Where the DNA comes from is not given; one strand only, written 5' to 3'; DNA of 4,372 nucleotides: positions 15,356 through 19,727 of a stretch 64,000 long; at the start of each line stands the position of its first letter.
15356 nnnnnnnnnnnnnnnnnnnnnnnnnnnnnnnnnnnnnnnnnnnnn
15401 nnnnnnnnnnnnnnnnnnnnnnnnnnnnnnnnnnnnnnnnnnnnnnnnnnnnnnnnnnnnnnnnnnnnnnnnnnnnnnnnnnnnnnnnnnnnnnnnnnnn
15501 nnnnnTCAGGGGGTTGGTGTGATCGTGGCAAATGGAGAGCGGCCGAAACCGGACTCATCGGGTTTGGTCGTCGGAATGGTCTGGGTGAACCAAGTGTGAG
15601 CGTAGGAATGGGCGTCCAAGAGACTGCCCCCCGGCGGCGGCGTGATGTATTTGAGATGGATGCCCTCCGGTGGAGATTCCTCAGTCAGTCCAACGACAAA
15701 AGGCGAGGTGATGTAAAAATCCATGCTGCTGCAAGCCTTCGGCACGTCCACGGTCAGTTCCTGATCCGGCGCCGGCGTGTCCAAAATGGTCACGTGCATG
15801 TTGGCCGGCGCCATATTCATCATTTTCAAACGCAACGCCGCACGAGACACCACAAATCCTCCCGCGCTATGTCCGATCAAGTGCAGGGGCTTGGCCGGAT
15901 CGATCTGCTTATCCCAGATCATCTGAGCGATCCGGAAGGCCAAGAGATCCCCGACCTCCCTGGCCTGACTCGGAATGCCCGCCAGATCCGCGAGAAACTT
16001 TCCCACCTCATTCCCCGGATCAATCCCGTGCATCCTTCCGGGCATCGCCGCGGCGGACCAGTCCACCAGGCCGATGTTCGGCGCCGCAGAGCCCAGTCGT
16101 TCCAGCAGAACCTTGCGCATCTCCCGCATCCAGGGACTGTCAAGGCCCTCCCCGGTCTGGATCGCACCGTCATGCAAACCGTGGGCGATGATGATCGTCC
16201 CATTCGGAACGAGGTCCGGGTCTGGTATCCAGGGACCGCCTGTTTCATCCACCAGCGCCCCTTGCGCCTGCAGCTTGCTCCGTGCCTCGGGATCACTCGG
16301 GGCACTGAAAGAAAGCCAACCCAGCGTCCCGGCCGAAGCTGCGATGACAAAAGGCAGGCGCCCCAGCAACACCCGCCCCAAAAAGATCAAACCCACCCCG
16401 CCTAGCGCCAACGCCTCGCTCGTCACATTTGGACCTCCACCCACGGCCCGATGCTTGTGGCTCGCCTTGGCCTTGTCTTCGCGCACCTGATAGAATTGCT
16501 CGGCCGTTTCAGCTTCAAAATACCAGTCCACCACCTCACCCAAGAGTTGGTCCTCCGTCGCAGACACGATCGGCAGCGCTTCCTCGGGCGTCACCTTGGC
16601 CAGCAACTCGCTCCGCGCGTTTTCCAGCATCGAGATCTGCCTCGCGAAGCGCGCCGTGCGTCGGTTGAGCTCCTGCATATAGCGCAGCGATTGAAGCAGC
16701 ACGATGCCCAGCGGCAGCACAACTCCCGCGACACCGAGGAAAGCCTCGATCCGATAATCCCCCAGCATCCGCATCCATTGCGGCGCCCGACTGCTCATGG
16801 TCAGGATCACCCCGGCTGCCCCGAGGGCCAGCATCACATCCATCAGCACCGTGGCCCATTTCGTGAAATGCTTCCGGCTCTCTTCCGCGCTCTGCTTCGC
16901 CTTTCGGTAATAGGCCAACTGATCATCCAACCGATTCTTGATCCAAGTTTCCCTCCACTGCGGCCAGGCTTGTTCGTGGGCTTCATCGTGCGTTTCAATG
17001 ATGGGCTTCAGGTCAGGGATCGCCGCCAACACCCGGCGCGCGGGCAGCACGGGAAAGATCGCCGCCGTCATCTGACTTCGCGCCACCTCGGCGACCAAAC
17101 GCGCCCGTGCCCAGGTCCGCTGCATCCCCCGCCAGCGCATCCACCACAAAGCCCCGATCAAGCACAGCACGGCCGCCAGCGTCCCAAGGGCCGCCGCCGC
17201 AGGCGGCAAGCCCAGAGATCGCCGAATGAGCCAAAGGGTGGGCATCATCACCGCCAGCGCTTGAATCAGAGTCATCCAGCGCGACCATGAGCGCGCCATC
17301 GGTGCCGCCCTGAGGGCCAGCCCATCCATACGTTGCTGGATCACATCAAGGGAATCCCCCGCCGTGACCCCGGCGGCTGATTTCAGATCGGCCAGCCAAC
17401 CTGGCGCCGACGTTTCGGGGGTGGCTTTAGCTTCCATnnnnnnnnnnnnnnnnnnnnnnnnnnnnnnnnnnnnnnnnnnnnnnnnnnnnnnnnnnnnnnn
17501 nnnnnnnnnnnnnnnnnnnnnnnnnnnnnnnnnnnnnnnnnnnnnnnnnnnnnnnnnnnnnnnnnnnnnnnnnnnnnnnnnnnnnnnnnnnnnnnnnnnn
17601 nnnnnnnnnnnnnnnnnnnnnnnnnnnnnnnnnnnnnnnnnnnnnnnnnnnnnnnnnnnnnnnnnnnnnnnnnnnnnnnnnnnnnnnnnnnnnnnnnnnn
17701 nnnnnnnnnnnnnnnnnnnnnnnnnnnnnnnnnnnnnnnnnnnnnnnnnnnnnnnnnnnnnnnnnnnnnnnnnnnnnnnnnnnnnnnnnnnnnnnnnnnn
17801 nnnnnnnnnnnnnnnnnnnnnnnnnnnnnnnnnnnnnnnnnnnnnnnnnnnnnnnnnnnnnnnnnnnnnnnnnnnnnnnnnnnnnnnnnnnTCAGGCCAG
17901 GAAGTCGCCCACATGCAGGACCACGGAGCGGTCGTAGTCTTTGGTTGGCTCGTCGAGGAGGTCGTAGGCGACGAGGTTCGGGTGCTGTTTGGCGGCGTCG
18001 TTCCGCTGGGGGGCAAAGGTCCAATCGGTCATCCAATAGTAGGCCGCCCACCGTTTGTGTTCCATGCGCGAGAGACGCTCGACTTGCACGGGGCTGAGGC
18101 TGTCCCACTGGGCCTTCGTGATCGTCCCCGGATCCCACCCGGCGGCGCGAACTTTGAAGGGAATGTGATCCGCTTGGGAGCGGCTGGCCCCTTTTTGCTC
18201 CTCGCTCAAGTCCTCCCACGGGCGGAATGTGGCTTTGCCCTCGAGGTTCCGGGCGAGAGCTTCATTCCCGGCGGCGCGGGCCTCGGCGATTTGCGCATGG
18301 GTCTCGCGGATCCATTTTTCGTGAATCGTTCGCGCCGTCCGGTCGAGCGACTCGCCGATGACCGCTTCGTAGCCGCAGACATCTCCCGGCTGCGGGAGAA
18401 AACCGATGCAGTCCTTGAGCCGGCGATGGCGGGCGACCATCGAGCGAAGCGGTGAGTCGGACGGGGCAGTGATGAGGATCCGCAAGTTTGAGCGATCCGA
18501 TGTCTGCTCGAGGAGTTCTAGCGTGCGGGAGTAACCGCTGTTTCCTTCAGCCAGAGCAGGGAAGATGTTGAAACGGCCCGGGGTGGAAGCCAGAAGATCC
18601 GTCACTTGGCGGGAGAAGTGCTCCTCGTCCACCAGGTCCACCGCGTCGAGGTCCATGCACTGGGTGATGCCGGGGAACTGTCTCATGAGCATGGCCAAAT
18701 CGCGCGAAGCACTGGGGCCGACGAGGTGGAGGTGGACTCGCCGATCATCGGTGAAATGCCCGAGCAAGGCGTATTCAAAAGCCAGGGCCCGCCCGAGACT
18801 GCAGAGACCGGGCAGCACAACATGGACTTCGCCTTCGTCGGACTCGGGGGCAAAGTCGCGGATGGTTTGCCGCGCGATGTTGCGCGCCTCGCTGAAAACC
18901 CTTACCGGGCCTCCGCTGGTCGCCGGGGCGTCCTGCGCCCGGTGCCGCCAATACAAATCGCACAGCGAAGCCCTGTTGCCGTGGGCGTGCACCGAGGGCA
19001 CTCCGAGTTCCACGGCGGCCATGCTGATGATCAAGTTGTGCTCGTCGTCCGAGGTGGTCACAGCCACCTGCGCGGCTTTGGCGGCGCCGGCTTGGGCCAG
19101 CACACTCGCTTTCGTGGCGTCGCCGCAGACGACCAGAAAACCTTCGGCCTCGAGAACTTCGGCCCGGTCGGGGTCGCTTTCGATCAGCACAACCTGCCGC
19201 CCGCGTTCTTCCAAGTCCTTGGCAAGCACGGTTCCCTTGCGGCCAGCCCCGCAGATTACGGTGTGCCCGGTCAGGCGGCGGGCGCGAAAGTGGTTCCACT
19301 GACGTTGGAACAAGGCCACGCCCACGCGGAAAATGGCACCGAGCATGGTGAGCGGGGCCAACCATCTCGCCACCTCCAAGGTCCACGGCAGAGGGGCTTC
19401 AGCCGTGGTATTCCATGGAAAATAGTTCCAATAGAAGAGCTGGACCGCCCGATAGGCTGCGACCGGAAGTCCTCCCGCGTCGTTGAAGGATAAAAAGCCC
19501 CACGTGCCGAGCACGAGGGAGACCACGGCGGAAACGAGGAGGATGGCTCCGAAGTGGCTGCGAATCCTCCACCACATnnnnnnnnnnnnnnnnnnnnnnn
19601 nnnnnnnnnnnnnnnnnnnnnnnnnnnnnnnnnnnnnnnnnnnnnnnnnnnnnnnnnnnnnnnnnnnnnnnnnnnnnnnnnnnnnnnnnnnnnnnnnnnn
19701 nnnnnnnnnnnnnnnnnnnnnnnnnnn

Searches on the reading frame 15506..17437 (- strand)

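Call 36: search_protein_families(library=pfam, proteins=[window:15506-17437:-], max_evalue=0.001)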
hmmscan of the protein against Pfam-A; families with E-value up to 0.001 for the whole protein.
window:15506-17437:- (643 aa): 1 family
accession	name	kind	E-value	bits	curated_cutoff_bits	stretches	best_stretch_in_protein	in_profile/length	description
PF00975.26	Thioesterase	-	1.6e-05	25.7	26.4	1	503-558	55-106/226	Thioesterase domain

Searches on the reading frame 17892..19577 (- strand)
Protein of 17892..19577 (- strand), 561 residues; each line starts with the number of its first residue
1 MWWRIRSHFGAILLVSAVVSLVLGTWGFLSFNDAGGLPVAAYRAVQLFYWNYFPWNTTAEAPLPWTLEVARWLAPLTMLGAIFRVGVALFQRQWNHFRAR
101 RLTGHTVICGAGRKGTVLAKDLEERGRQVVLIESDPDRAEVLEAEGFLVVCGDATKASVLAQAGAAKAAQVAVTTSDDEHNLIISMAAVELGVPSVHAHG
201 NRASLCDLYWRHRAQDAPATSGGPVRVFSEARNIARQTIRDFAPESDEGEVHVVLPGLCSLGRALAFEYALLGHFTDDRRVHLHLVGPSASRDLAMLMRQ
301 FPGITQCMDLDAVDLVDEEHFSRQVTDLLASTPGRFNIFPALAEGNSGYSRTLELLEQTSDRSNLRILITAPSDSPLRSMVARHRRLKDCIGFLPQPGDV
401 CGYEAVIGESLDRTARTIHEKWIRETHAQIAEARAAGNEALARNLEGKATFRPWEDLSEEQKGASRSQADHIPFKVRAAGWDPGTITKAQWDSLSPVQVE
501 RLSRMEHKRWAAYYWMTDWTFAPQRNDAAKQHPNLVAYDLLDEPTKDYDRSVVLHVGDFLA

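Call 36: search_protein_families(library=pfam, proteins=[window:17892-19577:-], max_evalue=0.001)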
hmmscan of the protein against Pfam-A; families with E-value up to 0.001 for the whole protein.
window:17892-19577:- (561 aa): 2 families
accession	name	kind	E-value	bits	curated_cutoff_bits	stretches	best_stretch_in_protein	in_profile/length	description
PF02254.24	TrkA_N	-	7.2e-24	84.8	23.8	1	107-206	2-102/116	TrkA-N domain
PF02026.21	RyR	-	1.9e-14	54.1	27.4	1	499-553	21-75/91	RyR domain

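Call 64: search_protein_families(library=padloc, proteins=[window:17892-19577:-], max_evalue=0.01)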
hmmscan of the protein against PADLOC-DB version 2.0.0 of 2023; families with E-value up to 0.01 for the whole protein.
window:17892-19577:- (561 aa): 0 families
